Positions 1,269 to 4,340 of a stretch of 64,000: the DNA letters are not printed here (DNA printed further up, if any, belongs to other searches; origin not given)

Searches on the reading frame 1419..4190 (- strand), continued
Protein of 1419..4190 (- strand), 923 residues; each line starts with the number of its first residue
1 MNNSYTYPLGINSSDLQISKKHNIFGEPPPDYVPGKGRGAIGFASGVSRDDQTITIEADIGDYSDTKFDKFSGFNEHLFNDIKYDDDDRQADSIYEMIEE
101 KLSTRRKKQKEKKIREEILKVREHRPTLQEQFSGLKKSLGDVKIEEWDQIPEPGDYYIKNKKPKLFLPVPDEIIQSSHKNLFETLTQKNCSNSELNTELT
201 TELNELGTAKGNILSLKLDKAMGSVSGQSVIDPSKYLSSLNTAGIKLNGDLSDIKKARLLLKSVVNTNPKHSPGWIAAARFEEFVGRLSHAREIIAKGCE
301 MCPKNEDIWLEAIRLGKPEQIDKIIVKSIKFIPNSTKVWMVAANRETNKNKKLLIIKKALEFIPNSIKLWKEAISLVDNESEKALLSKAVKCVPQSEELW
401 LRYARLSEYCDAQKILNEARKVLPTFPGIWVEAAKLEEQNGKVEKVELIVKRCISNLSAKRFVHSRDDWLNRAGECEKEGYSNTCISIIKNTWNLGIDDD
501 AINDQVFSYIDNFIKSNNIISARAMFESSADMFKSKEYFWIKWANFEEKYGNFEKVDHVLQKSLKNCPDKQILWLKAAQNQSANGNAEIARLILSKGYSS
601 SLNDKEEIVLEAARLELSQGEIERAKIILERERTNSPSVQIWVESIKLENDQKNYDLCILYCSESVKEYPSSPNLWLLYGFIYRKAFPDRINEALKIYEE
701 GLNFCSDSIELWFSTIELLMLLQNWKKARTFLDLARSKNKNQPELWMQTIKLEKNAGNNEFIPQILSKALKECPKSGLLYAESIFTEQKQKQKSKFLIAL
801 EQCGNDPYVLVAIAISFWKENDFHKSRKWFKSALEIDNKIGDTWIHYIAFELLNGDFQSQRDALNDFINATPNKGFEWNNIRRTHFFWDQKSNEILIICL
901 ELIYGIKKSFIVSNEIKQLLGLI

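Call 58: predict_structure(alignment_id=A7)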
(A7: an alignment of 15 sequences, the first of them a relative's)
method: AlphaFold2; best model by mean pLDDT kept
length: 187 residues; sequences in the alignment: 15
mean_pLDDT: 70.5   pTM: 0.45
mean pLDDT of the five models: 70.5, 58.0, 57.3, 53.6, 52.6
residues with pLDDT >= 90: 8; 70-90: 112; 50-70: 33; < 50: 34
segments of 3 or more residues with pLDDT < 50: 1-4, 86-109, 183-187
pLDDT, mean of each block of 10 residues (from residue 1): 60 86 78 91 87 83 73 70 52 37 44 69 81 81 77 77 84 59 44
secondary structure, 60 per line:
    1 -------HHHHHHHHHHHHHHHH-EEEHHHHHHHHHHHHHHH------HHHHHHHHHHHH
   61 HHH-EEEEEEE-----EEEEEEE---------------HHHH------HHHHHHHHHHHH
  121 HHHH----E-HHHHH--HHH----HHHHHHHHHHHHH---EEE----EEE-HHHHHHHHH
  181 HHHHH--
elements in order: H8-23 E25-27 H28-42 H49-63 E65-71 E77-83 H99-102 H109-124 H131-135 H145-157 E161-163 E168-170 H172-185

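Call 63: fold_search(model_id=the predicted structure, library=pdb)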
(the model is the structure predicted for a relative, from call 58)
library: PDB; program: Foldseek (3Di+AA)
matches with E <= 10: 809; with E <= 0.001: 2
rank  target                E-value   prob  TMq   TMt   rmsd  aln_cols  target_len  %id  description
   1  5hvq_C                1.2e-05  1.00  0.38  0.31   8.2       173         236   14  Alternative model of the MAGE-G1 NSE-1 complex (released 2016-10-26)
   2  7dg2_A                5.9e-05  1.00  0.40  0.35   8.4       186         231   14  Nse1-Nse3-Nse4 complex (released 2021-05-26)
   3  7ymd_B                9.8e-03  0.93  0.32  0.21  14.8       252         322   13  Cryo-EM structure of Nse1/3/4 (released 2024-01-31)
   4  8wqa_A                1.8e-02  0.85  0.29  0.08  15.6       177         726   12  Cryo-EM structure of CUL2-RBX1-ELOB-ELOC-FEM1B bound with the C-degron of CCDC89 (conformation 1) (released 2024-04-03)
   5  8as8_C                3.7e-02  0.63  0.28  0.27  11.7       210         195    9  E. coli Wadjet JetABC monomer (released 2022-12-14)
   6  1bja_A                4.0e-02  1.00  0.34  0.60   4.0        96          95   16  ACTIVATION DOMAIN OF THE PHAGE T4 TRANSCRIPTION FACTOR MOTA (released 1998-11-04)
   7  8iue_P                4.2e-02  0.87  0.30  0.19   9.0       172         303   16  RNA polymerase III pre-initiation complex melting complex 1 (released 2023-05-24)
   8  1j5y                  5.4e-02  1.00  0.29  0.32   1.9        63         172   17  Crystal structure of transcriptional regulator (TM1602) from Thermotoga maritima at 2.3 A resolution (released 2002-07-31)
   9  6juv_A                5.4e-02  0.60  0.26  0.26  13.9       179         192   13  Crytsal structure of ScpB derived from Pyrococcus yayanosii (released 2020-01-22)
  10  1mkm_A                5.7e-02  1.00  0.30  0.23   3.3        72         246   19  CRYSTAL STRUCTURE OF THE THERMOTOGA MARITIMA ICLR (released 2002-09-11)
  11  7qcd_D                5.7e-02  0.75  0.34  0.21  15.4       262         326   12  CryoEM structure of the Smc5/6-holocomplex (composite structure) (released 2022-09-21)
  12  3pfi_A                6.4e-02  0.99  0.35  0.23   4.2       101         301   24  2.7 Angstrom resolution crystal structure of a probable holliday junction DNA helicase (ruvB) from Campylobacter jejun (released 2010-11-10)
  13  7oyk_AAA              6.8e-02  0.99  0.32  0.59   6.4        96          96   16  DNA-binding domain of CggR in complex with the DNA operator (released 2021-11-10)
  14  7oyk_DDD              8.2e-02  1.00  0.32  0.59   2.6        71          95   18  DNA-binding domain of CggR in complex with the DNA operator (released 2021-11-10)
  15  3pfi_B                1.0e-01  0.92  0.26  0.18   4.9        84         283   23  2.7 Angstrom resolution crystal structure of a probable holliday junction DNA helicase (ruvB) from Campylobacter jejun (released 2010-11-10)
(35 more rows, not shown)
